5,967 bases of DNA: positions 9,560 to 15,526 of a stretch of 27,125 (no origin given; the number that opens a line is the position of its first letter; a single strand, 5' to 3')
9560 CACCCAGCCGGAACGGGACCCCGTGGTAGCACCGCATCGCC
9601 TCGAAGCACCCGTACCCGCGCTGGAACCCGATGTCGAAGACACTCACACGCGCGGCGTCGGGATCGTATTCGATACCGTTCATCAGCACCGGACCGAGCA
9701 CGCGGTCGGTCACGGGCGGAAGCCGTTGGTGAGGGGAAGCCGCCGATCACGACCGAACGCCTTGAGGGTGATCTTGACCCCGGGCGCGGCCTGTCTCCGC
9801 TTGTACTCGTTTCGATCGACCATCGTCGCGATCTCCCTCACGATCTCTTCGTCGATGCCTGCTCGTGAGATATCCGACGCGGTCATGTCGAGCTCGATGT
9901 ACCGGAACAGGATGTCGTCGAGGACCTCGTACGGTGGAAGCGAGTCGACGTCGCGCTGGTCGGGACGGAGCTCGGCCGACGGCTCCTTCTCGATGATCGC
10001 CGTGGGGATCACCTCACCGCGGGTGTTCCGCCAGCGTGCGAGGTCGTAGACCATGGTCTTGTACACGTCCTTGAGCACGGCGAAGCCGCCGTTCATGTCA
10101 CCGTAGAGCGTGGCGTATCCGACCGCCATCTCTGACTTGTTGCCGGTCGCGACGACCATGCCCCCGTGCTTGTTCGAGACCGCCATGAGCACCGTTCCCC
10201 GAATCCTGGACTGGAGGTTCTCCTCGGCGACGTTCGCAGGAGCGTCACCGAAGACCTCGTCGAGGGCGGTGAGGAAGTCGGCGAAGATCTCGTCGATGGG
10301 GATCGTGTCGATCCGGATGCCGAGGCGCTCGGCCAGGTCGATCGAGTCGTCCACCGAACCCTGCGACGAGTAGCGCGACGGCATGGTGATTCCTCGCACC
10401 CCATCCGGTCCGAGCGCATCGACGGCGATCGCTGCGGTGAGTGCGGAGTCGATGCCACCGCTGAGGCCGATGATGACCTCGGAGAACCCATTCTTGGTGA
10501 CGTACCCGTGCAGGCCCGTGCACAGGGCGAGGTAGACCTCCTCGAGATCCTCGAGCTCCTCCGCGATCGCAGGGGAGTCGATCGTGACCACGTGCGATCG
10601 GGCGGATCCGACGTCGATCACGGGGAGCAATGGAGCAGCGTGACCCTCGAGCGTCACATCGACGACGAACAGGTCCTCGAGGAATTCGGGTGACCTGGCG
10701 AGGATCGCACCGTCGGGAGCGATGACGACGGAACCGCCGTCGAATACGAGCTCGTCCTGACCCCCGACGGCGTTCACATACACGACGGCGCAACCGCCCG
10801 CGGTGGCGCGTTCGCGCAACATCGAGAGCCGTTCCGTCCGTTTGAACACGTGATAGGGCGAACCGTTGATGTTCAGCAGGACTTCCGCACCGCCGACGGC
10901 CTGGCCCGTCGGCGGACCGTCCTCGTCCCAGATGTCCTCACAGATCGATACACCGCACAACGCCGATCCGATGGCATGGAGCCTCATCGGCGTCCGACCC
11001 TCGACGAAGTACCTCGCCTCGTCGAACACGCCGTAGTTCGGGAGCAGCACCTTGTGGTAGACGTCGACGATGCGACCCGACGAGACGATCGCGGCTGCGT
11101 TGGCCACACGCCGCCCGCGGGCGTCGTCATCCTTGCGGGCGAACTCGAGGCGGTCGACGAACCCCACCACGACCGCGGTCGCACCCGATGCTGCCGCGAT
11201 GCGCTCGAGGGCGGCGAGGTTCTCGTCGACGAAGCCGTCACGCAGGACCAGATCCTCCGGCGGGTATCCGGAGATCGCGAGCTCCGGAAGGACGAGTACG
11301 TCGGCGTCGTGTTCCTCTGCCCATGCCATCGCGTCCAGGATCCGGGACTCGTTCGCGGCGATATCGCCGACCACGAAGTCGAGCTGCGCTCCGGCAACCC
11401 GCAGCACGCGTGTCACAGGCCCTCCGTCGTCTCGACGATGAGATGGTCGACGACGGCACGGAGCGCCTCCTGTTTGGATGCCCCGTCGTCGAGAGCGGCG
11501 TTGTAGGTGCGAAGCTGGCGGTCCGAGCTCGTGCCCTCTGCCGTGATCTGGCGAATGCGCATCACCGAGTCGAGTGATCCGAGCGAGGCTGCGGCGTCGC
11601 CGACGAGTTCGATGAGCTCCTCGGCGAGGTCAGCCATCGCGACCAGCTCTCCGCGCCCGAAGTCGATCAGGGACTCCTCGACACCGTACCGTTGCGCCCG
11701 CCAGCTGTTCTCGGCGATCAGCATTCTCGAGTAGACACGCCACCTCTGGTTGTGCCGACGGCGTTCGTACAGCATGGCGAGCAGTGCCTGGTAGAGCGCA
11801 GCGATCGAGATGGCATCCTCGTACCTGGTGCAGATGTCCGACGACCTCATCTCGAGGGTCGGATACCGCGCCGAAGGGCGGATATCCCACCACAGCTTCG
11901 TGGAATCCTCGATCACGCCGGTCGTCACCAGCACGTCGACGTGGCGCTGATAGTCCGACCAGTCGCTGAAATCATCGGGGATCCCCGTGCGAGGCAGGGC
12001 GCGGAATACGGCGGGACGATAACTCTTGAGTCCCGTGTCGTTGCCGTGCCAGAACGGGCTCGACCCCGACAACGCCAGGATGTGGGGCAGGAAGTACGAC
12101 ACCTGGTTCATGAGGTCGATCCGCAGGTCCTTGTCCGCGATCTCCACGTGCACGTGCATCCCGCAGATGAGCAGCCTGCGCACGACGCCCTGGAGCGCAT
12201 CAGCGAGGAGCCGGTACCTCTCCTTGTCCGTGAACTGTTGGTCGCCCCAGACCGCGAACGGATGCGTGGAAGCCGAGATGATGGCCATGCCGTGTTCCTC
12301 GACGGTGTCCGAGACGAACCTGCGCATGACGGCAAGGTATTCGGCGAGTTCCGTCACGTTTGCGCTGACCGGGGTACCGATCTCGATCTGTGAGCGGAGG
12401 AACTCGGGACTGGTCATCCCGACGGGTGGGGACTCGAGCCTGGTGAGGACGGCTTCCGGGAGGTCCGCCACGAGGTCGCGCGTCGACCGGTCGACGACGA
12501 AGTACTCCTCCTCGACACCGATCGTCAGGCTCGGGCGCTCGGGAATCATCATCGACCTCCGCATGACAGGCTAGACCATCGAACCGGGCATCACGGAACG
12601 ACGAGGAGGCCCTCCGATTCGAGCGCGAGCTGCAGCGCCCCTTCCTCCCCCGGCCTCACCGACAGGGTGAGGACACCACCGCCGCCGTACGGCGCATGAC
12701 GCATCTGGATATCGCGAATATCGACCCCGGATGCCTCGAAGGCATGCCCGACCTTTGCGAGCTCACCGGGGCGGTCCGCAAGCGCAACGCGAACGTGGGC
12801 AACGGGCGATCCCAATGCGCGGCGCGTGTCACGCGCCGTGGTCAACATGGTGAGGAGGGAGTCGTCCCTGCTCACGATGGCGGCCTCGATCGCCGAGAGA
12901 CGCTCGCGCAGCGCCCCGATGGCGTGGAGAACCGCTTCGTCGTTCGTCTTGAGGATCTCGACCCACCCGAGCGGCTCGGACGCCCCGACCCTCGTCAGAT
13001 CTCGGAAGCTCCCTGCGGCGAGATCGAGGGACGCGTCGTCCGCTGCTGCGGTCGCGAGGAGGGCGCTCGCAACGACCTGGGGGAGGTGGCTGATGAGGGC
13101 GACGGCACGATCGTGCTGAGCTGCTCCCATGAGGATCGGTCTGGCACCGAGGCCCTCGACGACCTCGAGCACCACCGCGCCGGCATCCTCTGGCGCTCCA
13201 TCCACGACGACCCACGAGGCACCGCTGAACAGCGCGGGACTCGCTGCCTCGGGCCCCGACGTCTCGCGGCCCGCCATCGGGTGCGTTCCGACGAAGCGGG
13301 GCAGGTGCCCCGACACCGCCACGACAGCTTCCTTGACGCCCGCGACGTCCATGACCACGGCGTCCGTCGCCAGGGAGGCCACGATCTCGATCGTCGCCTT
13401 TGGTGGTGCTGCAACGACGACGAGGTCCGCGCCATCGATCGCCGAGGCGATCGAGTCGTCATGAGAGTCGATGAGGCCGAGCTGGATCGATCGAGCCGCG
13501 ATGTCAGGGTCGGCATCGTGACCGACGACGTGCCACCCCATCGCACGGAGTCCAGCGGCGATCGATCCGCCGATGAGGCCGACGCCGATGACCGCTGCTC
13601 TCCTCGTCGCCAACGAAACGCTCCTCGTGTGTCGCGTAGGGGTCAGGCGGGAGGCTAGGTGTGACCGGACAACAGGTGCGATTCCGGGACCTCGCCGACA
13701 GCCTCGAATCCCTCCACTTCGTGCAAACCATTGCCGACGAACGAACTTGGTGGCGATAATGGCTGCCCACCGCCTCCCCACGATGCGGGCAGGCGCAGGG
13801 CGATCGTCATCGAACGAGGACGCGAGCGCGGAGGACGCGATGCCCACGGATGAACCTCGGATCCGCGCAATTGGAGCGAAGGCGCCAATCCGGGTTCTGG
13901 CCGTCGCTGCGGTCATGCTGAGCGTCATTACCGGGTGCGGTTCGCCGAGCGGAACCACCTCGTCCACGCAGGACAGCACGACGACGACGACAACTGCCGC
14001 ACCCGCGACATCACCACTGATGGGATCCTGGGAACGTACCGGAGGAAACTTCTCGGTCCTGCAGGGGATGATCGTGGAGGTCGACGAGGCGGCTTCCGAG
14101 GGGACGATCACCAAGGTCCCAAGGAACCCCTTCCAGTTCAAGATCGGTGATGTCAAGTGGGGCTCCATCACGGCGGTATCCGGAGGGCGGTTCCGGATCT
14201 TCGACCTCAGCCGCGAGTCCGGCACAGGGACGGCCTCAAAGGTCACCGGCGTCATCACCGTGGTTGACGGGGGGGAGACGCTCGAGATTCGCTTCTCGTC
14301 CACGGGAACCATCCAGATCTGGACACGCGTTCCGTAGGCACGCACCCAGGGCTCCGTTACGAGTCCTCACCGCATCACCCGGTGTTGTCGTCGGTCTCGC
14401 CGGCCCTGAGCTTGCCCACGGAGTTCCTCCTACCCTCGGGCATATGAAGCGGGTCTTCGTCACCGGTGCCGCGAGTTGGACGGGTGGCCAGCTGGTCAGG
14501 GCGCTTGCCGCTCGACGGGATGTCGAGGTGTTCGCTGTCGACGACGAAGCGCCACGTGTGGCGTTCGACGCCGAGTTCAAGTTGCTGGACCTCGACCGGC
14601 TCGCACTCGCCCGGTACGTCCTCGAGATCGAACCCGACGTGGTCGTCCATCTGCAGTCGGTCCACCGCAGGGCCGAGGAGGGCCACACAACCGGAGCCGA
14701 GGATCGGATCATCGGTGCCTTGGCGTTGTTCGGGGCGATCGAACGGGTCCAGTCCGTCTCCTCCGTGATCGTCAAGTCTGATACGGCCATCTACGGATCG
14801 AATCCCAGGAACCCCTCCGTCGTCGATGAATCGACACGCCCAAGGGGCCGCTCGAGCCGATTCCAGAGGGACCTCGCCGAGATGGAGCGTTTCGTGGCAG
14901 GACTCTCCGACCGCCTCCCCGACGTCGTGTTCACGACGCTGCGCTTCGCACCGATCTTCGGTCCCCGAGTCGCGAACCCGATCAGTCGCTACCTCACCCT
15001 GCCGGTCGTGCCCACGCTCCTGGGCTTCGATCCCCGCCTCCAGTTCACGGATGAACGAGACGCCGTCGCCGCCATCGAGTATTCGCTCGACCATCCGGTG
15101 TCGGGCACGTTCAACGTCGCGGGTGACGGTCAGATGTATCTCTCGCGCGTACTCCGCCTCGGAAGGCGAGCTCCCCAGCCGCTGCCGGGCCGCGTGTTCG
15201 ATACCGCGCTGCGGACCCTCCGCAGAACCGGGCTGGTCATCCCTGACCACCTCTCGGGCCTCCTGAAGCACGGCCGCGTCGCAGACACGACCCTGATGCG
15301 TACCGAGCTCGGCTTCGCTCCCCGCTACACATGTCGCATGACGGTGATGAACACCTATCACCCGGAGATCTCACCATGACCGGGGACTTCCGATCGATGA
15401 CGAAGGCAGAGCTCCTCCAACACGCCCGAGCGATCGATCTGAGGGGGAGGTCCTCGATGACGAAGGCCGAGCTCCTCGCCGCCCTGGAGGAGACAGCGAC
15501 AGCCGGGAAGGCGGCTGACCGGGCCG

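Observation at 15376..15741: Acyltransferase fused to a Rho_N-like helix-extension-helix and a C-x9-C-x10-C-x2-H zinc finger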

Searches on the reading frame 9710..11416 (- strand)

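Call 24: search_protein_families(library=pfam, proteins=[window:9710-11416:-], max_evalue=0.00001)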
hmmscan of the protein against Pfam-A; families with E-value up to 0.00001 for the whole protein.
window:9710-11416:- (568 aa): 2 families
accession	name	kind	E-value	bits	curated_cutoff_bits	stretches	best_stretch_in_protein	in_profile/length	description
PF02540.23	NAD_synthase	-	1.6e-73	247.2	21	1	297-543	4-242/242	NAD synthase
PF00795.27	CN_hydrolase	-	4.6e-27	95.4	23.2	1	6-257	1-249/256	Carbon-nitrogen hydrolase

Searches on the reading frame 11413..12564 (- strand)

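Call 25: search_protein_families(library=pfam, proteins=[window:11413-12564:-], max_evalue=0.00001)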
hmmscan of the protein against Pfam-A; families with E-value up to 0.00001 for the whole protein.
window:11413-12564:- (383 aa): 1 family
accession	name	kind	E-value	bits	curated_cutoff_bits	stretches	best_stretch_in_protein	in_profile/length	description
PF04107.18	GCS2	-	4.5e-58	197.3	21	1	16-294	2-290/291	Glutamate-cysteine ligase family 2(GCS2)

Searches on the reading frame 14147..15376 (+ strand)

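Call 5: search_protein_families(library=pfam, proteins=[window:14147-15376:+], max_evalue=0.1)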
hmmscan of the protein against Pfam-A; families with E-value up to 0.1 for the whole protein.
window:14147-15376:+ (410 aa): 3 families
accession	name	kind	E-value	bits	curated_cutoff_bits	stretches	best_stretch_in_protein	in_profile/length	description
PF01370.27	Epimerase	-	4.4e-15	56.2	20.9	1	103-325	1-240/240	NAD dependent epimerase/dehydratase family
PF16363.11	GDP_Man_Dehyd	-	0.004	17.1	27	1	147-236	59-151/332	GDP-mannose 4,6 dehydratase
PF04321.23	RmlD_sub_bind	-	0.018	14.6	27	1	102-234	2-123/287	RmlD substrate binding domain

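Call 6: search_protein_families(library=ncbifam, proteins=[window:14147-15376:+], max_evalue=0.1)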
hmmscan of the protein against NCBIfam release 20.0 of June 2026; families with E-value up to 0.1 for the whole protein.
window:14147-15376:+ (410 aa): 7 families
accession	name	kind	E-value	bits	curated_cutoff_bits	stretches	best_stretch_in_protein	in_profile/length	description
NF058621.1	DiazavRedAvaA7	equivalog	3.1e-10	40.2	400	1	102-328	2-233/304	3-diazoavenalumate denitrifying reductase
NF043036.1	ErythonDh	equivalog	2.9e-05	23.4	325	1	102-243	2-155/321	D-erythronate dehydrogenase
NF009092.0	PRK12428.1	subfamily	0.0083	15.8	242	1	100-158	5-62/261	coniferyl-alcohol dehydrogenase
TIGR02622.1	CDP_4_6_dhtase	equivalog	0.026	13.7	278.45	1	101-213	5-131/352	CDP-glucose 4,6-dehydratase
TIGR02197.1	heptose_epim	equivalog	0.026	13.7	274.6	0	104-159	2-51/316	ADP-glyceromanno-heptose 6-epimerase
NF007956.0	PRK10675.1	subfamily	0.035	13.2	394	1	184-268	97-178/338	UDP-glucose 4-epimerase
NF007582.0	PRK10217.1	equivalog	0.053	12.6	698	0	100-198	1-112/355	dTDP-glucose 4,6-dehydratase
